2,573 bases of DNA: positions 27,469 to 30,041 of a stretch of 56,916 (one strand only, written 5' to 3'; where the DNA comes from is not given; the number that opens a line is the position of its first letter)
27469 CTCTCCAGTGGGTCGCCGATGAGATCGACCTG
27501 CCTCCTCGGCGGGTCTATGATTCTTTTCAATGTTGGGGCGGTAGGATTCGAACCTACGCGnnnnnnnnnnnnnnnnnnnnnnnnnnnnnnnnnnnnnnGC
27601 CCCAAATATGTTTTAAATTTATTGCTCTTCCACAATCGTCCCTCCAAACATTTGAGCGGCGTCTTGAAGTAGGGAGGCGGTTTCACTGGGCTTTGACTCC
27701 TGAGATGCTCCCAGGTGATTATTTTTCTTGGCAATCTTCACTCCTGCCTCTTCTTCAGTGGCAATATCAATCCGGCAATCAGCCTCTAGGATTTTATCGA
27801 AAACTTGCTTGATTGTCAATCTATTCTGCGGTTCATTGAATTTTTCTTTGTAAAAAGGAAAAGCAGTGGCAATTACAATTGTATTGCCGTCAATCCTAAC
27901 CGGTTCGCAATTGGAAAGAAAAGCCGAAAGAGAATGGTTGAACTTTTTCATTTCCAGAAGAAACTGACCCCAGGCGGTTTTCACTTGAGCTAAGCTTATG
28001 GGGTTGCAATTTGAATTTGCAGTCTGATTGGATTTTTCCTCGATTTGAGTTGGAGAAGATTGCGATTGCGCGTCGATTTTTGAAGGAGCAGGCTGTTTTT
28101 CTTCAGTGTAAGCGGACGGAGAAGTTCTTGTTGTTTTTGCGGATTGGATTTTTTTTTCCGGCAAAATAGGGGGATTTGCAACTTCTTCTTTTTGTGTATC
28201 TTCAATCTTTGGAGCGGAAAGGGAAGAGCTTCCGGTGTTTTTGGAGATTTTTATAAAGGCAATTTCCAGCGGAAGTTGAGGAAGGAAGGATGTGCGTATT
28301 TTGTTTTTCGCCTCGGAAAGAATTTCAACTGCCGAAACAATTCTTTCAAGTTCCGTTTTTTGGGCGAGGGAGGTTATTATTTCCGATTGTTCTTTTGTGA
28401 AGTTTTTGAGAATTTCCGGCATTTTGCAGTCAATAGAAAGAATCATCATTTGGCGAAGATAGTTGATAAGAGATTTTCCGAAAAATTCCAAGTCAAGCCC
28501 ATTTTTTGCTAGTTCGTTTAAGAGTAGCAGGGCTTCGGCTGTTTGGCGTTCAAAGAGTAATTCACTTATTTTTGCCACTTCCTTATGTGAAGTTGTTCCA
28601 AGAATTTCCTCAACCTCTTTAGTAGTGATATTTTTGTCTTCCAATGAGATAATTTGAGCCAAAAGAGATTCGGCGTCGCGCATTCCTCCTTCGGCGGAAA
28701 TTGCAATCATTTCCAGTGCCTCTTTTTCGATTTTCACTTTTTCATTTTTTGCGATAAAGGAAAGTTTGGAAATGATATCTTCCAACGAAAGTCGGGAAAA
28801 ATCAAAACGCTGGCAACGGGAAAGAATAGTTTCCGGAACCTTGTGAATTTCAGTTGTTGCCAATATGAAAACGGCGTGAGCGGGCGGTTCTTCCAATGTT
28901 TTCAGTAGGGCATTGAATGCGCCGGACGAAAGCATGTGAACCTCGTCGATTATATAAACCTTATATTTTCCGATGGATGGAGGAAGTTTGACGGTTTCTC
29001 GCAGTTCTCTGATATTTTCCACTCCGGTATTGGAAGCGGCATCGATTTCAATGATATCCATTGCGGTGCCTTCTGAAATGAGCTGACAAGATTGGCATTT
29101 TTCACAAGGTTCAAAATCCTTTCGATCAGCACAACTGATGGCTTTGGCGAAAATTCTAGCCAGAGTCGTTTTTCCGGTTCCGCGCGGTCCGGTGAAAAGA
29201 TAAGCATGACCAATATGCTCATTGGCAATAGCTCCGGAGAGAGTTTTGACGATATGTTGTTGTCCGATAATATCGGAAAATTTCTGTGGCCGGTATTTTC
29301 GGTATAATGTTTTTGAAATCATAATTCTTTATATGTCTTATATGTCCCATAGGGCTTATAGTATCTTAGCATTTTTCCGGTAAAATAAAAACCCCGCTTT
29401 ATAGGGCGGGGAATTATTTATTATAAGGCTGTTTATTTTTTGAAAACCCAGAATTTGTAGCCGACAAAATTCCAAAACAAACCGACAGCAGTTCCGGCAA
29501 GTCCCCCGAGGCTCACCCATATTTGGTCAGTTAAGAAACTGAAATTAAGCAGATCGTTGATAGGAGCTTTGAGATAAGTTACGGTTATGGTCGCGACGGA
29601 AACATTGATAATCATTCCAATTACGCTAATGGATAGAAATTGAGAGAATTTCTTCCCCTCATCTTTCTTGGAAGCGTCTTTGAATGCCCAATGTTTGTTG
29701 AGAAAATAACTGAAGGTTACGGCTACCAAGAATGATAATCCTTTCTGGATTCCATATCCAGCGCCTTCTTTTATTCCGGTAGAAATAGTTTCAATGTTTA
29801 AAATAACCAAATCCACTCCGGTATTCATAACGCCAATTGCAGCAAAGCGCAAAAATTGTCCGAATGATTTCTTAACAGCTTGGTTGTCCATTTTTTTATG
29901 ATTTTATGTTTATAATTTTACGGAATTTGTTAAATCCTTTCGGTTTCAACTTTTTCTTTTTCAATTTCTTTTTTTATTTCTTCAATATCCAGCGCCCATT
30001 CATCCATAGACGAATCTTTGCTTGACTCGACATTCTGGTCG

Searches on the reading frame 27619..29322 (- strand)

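Call 58: search_protein_families(library=pfam, proteins=[window:27619-29322:-], max_evalue=0.00001)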
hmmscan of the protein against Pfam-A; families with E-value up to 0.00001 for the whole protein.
window:27619-29322:- (567 aa): 8 families
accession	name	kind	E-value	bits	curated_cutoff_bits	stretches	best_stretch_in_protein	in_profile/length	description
PF13177.12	DNA_pol3_delta2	-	9.8e-48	162.6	27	1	20-178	1-160/161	DNA polymerase III, delta subunit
PF00004.35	AAA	-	1.5e-13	51.7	21.2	1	42-173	2-126/131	ATPase family associated with various cellular activities (AAA)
PF12169.13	DNA_pol3_gamma3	-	7.9e-13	48.8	24.4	1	232-361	1-129/143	DNA polymerase III subunits gamma and tau domain III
PF22608.2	DNAX_ATPase_lid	-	3.1e-11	43.3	27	1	183-226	2-45/49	DNA polymerase III clamp loader subunit, ATPase lid domain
PF05496.18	RuvB_N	-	1.9e-07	31.4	27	0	11-68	2-63/159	Holliday junction DNA helicase RuvB P-loop domain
PF07728.20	AAA_5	-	1.7e-06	28.5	22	1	42-147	3-94/139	AAA domain (dynein-related subfamily)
PF13401.12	AAA_22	-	3.6e-06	27.8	27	0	42-156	9-122/130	AAA domain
PF13604.12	AAA_30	-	7.3e-06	26.3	27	0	42-152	22-121/191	AAA domain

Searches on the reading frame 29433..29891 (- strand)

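Call 58: search_protein_families(library=pfam, proteins=[window:29433-29891:-], max_evalue=0.00001)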
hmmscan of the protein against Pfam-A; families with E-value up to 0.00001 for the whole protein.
window:29433-29891:- (152 aa): 1 family
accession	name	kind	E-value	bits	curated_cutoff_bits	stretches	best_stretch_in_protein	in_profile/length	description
PF04138.20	GtrA_DPMS_TM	-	9.1e-22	77.9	26.1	1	15-150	1-117/117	GtrA/DPMS, transmembrane domain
